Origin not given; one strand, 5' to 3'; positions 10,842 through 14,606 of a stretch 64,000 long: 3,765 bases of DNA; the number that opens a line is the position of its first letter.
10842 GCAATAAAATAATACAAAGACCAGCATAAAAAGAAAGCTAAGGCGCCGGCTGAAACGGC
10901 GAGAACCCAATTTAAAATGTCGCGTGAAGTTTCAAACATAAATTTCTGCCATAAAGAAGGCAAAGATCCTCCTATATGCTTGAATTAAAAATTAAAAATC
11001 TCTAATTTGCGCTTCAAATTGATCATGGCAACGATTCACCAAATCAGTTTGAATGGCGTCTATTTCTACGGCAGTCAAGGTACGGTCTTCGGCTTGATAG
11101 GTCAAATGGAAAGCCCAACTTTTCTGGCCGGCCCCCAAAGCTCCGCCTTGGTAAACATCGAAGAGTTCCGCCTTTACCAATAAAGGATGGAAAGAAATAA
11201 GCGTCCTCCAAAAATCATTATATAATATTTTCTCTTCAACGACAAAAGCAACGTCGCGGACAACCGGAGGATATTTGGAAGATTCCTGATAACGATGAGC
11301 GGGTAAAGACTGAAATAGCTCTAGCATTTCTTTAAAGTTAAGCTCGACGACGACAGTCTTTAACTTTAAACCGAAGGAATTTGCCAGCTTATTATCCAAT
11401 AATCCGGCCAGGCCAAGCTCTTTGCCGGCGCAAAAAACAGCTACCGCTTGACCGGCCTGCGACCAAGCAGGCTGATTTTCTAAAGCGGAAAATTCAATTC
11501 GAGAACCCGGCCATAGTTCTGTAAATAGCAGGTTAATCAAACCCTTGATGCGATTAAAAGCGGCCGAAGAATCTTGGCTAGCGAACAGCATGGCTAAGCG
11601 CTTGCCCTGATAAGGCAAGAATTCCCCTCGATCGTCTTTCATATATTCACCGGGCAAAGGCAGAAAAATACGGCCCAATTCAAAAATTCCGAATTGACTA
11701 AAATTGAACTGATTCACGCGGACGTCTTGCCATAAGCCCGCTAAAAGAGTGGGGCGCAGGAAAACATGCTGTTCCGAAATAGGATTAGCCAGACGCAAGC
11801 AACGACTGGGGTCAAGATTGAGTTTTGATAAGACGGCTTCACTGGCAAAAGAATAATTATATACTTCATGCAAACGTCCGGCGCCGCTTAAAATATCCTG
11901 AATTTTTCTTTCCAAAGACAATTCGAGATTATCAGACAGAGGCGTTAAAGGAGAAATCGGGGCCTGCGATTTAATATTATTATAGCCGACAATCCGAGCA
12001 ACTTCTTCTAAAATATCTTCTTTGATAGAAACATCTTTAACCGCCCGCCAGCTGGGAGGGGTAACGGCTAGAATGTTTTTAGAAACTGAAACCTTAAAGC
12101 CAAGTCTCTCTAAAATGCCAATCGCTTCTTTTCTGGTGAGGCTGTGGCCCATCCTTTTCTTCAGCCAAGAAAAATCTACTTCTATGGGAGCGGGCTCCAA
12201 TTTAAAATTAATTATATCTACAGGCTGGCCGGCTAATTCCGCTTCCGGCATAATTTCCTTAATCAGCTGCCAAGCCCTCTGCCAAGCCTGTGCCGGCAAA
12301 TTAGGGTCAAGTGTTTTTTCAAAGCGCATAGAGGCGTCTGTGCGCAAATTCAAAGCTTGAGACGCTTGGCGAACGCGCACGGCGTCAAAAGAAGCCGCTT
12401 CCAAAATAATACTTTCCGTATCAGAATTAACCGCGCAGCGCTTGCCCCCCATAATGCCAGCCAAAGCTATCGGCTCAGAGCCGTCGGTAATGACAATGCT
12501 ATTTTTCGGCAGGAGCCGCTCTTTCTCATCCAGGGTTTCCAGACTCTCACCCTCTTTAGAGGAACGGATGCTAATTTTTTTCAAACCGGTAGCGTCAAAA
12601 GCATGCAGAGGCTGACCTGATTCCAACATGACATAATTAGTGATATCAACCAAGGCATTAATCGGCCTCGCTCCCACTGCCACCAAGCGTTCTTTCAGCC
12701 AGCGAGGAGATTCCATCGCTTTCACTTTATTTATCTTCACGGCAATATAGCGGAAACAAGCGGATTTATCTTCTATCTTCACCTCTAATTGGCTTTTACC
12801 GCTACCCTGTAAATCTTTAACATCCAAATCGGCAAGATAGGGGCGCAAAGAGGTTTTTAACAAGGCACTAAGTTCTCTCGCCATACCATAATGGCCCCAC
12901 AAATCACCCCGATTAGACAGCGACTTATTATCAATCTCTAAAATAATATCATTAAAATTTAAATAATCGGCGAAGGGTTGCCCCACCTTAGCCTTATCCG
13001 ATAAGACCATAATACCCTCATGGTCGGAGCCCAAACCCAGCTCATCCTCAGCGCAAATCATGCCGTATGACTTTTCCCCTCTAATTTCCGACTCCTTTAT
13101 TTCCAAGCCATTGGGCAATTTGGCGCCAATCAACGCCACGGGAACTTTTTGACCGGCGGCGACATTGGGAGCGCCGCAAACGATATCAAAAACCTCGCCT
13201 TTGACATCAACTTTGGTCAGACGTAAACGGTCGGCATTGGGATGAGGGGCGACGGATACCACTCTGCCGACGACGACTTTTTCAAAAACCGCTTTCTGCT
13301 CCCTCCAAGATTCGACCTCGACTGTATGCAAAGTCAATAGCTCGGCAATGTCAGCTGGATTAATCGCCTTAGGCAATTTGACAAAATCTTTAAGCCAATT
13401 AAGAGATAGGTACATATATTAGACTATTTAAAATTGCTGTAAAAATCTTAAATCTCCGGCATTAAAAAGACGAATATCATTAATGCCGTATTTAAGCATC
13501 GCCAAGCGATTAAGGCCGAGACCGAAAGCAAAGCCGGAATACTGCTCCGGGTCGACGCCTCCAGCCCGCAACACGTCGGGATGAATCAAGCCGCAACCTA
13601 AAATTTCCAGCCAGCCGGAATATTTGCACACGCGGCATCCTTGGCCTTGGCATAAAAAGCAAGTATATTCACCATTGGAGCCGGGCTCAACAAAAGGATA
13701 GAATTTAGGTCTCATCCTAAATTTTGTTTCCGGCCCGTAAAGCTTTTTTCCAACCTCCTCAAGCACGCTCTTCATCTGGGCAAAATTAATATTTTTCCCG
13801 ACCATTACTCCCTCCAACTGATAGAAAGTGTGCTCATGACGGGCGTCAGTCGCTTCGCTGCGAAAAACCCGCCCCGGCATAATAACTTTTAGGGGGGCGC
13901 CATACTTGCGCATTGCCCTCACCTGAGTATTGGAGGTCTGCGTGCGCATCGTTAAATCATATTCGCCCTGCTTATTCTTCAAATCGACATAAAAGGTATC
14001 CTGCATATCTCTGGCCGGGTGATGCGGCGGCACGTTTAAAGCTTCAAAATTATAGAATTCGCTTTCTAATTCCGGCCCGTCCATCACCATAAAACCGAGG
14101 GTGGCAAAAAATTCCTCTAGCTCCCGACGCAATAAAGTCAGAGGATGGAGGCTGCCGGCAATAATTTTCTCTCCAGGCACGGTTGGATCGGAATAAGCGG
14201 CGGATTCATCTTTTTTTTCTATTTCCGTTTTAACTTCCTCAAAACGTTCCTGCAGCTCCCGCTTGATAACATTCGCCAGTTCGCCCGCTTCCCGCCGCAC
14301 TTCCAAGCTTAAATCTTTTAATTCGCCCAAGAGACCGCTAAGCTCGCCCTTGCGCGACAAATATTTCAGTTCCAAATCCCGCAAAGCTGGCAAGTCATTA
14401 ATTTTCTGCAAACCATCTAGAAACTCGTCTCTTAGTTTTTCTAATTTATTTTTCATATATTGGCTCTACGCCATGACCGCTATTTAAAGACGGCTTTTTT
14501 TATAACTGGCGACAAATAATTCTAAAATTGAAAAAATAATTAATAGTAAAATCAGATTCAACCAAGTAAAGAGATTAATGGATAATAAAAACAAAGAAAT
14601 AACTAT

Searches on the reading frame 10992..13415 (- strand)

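Call 13: search_protein_families(library=pfam, proteins=[window:10992-13415:-], max_evalue=0.00001)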
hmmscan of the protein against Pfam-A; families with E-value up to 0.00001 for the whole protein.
window:10992-13415:- (807 aa): 5 families
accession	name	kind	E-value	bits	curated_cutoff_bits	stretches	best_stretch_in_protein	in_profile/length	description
PF03483.22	B3_4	-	6.3e-61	205.4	29.3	1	219-388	1-172/174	B3/4 domain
PF17759.6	tRNA_synthFbeta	-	2.7e-31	109.1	22.4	1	481-694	1-214/214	Phenylalanyl tRNA synthetase beta chain CLM domain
PF03147.19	FDX-ACB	-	1.6e-22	80.1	31.1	1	713-805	1-94/94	Ferredoxin-fold anticodon binding domain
PF01588.26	tRNA_bind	-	1.5e-20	73.5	27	1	47-146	1-95/96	Putative tRNA binding domain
PF03484.21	B5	-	4.1e-18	65.8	28.6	1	411-478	1-67/67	tRNA synthetase B5 domain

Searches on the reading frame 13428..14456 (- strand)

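Call 13: search_protein_families(library=pfam, proteins=[window:13428-14456:-], max_evalue=0.00001)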
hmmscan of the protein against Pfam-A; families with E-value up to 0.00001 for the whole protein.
window:13428-14456:- (342 aa): 2 families
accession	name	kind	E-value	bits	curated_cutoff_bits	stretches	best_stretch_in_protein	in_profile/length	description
PF01409.25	tRNA-synt_2d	-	2.4e-90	302.7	19.8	1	90-342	3-246/246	tRNA synthetases class II core domain (F)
PF02912.23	Phe_tRNA-synt_N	-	2e-15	57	22.3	1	20-86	1-67/69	Aminoacyl tRNA synthetase class II, N-terminal domain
